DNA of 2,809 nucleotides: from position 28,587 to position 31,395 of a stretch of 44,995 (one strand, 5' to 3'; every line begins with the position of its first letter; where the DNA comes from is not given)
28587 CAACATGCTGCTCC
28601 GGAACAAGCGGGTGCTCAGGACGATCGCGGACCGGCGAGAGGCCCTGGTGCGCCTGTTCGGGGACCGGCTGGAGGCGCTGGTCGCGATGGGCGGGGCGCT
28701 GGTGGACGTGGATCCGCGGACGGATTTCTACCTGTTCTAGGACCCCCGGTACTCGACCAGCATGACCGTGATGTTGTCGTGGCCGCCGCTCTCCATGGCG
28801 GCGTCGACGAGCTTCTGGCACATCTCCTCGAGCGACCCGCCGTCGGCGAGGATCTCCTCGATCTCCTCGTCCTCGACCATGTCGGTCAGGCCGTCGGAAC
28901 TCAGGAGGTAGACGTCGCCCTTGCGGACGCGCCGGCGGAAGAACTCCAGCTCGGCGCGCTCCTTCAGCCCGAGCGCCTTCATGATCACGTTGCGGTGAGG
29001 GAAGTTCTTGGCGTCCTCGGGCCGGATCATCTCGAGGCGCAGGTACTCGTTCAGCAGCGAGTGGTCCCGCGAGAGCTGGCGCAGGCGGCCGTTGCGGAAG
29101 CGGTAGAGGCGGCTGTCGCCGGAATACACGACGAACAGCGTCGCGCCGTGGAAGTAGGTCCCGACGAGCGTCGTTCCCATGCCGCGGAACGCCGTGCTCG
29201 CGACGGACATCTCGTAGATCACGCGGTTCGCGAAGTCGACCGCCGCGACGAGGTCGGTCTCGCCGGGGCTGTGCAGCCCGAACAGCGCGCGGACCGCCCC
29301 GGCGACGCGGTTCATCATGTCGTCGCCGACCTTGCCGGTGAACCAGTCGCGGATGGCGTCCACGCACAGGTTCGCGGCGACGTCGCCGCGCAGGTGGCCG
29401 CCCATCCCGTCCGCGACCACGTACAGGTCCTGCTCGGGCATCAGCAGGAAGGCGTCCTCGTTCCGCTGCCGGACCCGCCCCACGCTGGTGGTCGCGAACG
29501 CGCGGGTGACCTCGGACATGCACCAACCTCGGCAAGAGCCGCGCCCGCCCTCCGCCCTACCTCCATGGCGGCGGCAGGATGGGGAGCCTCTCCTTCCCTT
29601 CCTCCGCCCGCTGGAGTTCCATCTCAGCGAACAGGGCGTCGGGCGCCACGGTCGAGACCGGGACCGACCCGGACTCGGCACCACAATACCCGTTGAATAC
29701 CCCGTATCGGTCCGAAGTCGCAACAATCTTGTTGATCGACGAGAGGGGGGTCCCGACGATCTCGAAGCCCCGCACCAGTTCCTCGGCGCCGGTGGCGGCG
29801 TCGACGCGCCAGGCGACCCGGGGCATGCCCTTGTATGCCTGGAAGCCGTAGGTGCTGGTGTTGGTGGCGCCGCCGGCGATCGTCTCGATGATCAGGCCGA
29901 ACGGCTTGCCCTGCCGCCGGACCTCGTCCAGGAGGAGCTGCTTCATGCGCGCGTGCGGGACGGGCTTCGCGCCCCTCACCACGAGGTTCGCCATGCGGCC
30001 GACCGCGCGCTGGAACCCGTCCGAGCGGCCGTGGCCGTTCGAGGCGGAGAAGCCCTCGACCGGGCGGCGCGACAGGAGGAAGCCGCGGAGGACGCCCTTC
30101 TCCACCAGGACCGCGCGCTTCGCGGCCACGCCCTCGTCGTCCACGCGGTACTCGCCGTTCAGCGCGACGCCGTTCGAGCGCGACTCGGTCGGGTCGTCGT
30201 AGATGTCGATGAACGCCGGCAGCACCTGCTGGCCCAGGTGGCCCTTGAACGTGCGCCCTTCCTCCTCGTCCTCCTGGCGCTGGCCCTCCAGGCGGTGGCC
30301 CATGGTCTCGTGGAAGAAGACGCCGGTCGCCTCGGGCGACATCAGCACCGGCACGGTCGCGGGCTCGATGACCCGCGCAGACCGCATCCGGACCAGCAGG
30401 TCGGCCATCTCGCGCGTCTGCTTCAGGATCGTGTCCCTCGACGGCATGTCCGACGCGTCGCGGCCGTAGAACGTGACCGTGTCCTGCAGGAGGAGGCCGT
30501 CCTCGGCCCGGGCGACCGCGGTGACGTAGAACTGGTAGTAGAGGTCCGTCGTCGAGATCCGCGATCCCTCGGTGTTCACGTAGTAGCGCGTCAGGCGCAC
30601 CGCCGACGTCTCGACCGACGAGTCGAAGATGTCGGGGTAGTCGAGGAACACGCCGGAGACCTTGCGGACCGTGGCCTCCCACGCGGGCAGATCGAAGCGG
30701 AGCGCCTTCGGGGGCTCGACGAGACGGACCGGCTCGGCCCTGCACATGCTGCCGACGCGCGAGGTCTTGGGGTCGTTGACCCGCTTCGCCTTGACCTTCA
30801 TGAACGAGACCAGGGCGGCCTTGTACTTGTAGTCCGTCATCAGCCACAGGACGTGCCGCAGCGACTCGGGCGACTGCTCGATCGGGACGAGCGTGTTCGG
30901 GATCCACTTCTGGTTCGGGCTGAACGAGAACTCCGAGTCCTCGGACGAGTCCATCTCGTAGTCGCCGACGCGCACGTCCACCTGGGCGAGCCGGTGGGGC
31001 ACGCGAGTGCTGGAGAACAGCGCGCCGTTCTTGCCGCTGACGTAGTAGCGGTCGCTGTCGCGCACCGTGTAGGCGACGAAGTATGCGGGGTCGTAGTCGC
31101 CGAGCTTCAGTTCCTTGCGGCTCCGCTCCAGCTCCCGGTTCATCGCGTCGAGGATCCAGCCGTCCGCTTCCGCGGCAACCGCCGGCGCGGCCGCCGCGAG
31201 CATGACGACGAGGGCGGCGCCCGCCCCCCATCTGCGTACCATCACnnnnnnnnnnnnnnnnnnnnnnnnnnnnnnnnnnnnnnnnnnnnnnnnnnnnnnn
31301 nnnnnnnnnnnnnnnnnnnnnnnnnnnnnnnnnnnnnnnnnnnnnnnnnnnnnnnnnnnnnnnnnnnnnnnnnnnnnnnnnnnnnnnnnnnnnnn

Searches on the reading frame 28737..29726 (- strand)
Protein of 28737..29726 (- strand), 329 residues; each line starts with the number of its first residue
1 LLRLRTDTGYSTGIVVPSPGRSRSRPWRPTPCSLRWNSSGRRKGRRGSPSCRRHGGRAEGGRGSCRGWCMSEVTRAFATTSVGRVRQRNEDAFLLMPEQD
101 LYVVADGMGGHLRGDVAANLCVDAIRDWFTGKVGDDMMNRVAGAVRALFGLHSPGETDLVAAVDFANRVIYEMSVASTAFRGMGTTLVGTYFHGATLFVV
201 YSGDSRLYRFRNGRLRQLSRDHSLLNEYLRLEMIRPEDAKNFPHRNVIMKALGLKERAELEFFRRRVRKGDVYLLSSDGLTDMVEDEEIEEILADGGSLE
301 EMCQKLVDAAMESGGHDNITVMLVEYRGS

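Call 82: search_protein_families(library=pfam, proteins=[window:28737-29726:-], max_evalue=0.0001)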
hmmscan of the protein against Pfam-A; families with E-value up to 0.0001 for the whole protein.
window:28737-29726:- (329 aa): 3 families
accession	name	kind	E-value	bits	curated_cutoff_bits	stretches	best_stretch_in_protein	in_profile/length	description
PF13672.11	PP2C_2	-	4.5e-11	43.1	24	1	84-288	7-182/209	Protein phosphatase 2C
PF00481.26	PP2C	-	4.3e-09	36.8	20.3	0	274-319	206-255/255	Protein phosphatase 2C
PF07228.17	SpoIIE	-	2.6e-06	27.9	25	1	251-326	104-191/192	Stage II sporulation protein E (SpoIIE)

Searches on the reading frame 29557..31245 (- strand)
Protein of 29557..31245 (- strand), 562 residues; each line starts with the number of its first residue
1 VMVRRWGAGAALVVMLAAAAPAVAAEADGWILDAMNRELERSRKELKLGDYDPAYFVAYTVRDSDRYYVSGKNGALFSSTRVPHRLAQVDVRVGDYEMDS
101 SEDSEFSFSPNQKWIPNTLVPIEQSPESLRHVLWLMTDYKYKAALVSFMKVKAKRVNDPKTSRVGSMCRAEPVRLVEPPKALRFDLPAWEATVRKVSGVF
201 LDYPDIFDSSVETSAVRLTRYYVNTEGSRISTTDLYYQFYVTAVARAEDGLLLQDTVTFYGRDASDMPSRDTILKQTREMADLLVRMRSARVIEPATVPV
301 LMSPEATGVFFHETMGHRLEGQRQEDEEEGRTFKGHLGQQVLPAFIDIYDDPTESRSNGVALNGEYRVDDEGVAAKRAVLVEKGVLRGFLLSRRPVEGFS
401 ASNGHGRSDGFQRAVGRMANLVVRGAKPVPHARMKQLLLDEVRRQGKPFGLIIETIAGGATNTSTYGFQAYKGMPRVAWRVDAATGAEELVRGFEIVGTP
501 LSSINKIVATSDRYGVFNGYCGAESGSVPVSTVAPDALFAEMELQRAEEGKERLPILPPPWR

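Call 82: search_protein_families(library=pfam, proteins=[window:29557-31245:-], max_evalue=0.0001)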
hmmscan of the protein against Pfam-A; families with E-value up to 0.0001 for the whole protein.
window:29557-31245:- (562 aa): 1 family
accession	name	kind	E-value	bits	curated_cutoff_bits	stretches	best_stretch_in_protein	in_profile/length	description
PF19289.4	PmbA_TldD_3rd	-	3.9e-27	95.3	22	1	297-544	3-218/220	PmbA/TldA metallopeptidase C-terminal domain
